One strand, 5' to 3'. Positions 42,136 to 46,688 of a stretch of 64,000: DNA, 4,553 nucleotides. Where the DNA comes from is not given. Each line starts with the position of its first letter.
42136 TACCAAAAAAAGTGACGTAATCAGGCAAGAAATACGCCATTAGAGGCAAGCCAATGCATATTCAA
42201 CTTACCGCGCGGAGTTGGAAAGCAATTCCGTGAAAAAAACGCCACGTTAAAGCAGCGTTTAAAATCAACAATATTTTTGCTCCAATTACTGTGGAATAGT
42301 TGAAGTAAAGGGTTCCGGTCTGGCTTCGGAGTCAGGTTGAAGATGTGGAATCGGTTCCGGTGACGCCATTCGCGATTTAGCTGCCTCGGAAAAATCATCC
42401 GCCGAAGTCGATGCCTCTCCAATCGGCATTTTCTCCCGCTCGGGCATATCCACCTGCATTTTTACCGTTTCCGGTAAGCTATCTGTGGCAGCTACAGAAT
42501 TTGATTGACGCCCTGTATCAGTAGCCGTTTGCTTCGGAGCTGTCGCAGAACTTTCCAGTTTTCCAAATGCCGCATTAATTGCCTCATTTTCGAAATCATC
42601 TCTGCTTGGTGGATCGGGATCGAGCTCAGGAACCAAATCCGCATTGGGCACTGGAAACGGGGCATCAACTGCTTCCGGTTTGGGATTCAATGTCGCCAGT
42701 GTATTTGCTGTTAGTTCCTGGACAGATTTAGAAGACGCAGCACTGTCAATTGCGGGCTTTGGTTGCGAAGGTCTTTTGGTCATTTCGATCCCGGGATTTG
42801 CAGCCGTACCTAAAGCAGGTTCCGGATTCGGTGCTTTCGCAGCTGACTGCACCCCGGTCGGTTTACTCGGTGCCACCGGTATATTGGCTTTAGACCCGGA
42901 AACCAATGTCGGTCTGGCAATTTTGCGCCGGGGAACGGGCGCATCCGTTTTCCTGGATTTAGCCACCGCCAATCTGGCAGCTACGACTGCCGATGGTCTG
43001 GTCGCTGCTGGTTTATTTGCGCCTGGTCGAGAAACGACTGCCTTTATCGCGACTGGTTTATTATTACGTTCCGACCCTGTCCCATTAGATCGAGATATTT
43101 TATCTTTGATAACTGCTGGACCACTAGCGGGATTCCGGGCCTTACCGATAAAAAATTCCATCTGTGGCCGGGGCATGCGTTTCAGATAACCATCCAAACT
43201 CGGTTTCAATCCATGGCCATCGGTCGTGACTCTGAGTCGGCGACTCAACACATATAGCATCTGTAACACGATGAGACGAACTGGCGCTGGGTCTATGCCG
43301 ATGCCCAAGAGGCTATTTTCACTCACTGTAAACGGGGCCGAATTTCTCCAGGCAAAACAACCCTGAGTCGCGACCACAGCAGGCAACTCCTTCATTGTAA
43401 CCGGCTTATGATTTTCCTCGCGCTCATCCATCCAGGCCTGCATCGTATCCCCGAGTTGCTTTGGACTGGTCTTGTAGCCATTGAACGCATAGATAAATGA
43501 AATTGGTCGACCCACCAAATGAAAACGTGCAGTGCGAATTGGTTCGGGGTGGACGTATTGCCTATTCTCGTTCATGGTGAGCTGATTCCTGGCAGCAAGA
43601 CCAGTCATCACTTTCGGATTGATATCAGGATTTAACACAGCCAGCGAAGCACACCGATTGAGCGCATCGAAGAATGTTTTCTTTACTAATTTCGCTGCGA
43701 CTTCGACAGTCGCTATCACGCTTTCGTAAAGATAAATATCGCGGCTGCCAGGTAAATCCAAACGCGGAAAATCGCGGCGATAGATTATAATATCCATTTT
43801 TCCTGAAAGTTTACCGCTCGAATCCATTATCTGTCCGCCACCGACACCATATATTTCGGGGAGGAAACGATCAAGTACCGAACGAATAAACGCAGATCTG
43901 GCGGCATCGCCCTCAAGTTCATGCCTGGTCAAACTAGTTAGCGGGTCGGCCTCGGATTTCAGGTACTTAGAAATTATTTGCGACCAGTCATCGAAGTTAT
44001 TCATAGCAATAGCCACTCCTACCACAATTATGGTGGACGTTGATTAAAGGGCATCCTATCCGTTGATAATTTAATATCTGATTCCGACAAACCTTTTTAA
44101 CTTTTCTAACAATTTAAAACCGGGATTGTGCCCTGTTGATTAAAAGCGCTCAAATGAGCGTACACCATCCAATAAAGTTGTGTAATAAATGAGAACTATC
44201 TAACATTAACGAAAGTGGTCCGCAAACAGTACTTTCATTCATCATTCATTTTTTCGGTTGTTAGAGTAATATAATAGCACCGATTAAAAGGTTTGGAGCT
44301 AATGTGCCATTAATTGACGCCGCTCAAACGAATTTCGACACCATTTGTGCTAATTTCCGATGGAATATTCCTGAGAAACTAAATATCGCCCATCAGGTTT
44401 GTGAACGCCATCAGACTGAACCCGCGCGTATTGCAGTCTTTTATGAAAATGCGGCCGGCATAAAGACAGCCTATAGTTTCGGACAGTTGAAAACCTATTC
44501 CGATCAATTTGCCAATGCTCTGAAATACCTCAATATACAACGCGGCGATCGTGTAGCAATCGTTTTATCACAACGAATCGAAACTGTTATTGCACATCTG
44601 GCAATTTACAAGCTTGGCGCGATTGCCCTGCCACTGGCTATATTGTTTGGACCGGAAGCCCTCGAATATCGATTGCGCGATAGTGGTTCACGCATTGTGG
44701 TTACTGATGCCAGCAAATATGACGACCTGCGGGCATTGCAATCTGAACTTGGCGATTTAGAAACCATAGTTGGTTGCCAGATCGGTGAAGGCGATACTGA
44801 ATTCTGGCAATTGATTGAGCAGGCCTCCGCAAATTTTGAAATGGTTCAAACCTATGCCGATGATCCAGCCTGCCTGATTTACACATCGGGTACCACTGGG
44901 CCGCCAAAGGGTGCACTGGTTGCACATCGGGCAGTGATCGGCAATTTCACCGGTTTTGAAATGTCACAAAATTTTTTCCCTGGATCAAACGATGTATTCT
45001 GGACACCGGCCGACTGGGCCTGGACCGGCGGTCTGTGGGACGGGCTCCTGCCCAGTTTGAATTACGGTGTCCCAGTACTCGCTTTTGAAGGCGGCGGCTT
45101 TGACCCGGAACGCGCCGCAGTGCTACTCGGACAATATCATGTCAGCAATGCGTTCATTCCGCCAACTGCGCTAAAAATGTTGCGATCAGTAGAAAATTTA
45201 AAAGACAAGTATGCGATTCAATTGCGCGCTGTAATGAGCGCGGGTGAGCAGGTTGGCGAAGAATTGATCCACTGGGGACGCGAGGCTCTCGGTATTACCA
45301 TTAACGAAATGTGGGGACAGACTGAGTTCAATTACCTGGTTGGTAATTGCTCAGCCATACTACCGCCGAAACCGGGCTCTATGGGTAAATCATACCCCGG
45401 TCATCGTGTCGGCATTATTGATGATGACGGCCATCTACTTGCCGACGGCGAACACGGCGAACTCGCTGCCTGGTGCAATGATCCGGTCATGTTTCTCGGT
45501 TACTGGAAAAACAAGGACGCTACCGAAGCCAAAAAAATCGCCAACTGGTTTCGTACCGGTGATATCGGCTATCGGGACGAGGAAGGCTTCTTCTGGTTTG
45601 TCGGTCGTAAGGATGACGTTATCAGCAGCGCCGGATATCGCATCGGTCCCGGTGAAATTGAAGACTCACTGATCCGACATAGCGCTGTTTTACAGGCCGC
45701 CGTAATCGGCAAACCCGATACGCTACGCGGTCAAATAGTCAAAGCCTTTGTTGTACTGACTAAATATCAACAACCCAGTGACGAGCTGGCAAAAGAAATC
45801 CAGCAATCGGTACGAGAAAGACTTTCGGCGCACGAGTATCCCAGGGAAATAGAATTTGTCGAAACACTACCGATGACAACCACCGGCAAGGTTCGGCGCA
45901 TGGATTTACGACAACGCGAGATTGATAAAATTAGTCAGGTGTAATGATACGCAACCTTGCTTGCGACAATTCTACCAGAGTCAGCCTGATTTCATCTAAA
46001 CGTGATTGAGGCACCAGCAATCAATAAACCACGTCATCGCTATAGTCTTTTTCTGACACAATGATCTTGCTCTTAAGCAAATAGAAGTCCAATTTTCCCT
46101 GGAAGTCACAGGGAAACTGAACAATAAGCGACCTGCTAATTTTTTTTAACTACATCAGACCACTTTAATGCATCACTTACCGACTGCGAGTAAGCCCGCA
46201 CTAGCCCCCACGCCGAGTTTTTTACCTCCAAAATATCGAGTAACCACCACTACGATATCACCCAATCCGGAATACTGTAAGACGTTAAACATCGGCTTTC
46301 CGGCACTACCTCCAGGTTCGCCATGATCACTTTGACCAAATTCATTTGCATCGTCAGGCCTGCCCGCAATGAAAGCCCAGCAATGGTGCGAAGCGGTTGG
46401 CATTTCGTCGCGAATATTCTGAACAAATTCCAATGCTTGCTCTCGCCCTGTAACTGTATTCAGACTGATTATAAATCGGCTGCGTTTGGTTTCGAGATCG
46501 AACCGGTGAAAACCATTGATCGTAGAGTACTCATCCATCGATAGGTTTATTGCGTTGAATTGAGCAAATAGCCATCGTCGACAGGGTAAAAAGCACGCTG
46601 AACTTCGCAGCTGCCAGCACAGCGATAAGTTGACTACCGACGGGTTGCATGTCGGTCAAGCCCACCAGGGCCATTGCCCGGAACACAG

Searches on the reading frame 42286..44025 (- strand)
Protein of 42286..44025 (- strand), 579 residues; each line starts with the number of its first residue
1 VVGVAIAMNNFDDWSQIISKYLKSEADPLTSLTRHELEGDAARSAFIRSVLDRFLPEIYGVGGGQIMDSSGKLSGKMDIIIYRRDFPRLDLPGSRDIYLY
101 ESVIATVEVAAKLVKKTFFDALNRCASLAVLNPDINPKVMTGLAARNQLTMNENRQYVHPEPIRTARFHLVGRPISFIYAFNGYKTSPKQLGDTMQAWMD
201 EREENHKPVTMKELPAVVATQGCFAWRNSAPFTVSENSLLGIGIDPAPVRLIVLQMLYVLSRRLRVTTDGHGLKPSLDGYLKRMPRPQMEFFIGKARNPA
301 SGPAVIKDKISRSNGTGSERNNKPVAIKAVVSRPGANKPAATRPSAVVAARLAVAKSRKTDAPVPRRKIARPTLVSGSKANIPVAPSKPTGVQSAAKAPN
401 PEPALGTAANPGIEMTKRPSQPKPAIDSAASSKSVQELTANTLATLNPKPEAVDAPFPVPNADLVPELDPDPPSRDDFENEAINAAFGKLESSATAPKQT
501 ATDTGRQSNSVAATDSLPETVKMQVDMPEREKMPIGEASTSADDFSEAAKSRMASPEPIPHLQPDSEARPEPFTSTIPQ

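Call 9: search_protein_families(library=ncbifam, proteins=[window:42286-44025:-])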
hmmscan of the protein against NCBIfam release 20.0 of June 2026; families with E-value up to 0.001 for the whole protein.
window:42286-44025:- (579 aa): 0 families

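Call 10: search_protein_families(library=pfam, proteins=[window:42286-44025:-])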
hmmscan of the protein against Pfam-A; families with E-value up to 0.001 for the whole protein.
window:42286-44025:- (579 aa): 1 family
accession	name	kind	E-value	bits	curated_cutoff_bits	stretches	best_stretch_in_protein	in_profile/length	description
PF20247.3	DUF6602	-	1.1e-16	61.1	27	1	41-128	15-101/104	Domain of unknown function (DUF6602)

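Call 46: search_protein_families(library=padloc, proteins=[window:42286-44025:-])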
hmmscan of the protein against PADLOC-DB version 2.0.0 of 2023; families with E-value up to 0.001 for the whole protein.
window:42286-44025:- (579 aa): 3 families
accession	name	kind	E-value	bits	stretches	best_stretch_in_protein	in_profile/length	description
PDLC01495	PD_DExK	-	5.9e-21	72.4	1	10-128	2-120/123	"CAS-I,CAS-II,CAS-III,CAS-IV,CAS-V,CAS-VI; associated"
PDLC00745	Effector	-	9.2e-11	39.9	1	31-130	28-127/244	Endonuclease (NucC)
PDLC01051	NucC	-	8.2e-07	27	1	16-133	23-132/243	NucC nuclease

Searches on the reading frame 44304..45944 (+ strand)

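Call 9: search_protein_families(library=ncbifam, proteins=[window:44304-45944:+])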
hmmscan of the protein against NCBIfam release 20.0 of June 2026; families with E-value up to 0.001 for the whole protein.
window:44304-45944:+ (546 aa): 107 families (the best 25 are shown)
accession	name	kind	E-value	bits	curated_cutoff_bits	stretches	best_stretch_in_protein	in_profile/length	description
NF003313.0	PRK04319.1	equivalog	3.2e-127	425.2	729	1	7-541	24-563/574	acetate--CoA ligase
NF047394.1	AcylCoAsynMbcS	equivalog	2.9e-117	392.5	850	1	22-542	8-523/525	acyl-CoA synthetase MbcS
NF004837.0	PRK06187.1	subfamily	6.3e-93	311.8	476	1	25-541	7-524/531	long-chain-fatty-acid--CoA ligase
NF001208.0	PRK00174.1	subfamily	1.7e-82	277.7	657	2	164-537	235-618/649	acetate--CoA ligase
TIGR02188.1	Ac_CoA_lig_AcsA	equivalog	1.1e-80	271.7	724.95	1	15-537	45-603/629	acetate--CoA ligase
TIGR02262.1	benz_CoA_lig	subfamily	2.9e-72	244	375.25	1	25-537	2-507/508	benzoate-CoA ligase family protein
NF006181.0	PRK08314.1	subfamily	2e-66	224.5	705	2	163-542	181-557/563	long-chain-fatty-acid--CoA ligase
NF005702.0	PRK07514.1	subfamily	6.1e-66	222.8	558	1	48-539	23-500/506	malonyl-CoA synthase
NF006182.0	PRK08316.1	subfamily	1.9e-64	218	663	1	36-539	21-517/523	fatty acyl-CoA synthetase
NF005857.1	PRK07786.1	exception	4.1e-63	213.6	733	1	55-538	33-511/513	fatty-acid--CoA ligase FadD5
NF052269.1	Staph_lig_FadD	equivalog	6.6e-63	212.8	650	1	34-539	8-493/499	long-chain-fatty-acid--CoA ligase FadD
NF004822.0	PRK06178.1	equivalog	5.8e-62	210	782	2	163-538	190-566/571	acyl-CoA synthetase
NF005676.0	PRK07470.1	equivalog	1.5e-61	208.6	774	1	26-538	20-528/544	acyl-CoA synthetase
TIGR03098.1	ligase_PEP_1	hypoth_equivalog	4.6e-61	206.8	592.35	2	284-537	257-516/517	acyl-CoA ligase (AMP-forming), exosortase A system-associated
NF004758.0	PRK06087.1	equivalog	3.1e-60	204.1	736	1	39-544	37-540/548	medium-chain fatty-acid--CoA ligase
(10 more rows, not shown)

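Call 10: search_protein_families(library=pfam, proteins=[window:44304-45944:+])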
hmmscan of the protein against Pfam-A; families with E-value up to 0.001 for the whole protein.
window:44304-45944:+ (546 aa): 2 families
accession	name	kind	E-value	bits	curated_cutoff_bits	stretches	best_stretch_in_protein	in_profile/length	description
PF00501.34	AMP-binding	-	3.4e-66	224.1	29.9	1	37-401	6-384/384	AMP-binding enzyme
PF13193.12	AMP-binding_C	-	1.1e-22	81.1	24.5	1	451-529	1-76/76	AMP-binding enzyme C-terminal domain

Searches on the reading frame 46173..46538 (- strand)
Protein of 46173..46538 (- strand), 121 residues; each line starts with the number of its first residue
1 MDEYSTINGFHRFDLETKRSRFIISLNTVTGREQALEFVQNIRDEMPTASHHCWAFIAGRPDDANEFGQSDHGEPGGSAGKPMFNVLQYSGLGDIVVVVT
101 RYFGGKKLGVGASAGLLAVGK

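Call 9: search_protein_families(library=ncbifam, proteins=[window:46173-46538:-])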
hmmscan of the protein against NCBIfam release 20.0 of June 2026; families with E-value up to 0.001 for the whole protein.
window:46173-46538:- (121 aa): 2 families
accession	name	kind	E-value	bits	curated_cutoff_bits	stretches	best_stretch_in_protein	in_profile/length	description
NF008600.0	PRK11568.1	equivalog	8.7e-36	123.3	298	1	9-112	9-112/204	IMPACT family protein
TIGR00257.1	IMPACT_YIGZ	hypoth_equivalog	4.2e-35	121.1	167.95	1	2-111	3-112/205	YigZ family protein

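Call 10: search_protein_families(library=pfam, proteins=[window:46173-46538:-])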
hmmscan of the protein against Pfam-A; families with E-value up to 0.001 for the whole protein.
window:46173-46538:- (121 aa): 1 family
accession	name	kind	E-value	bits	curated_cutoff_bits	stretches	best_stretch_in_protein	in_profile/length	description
PF01205.25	UPF0029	-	9.4e-29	100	27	1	18-111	1-93/107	Uncharacterized protein family UPF0029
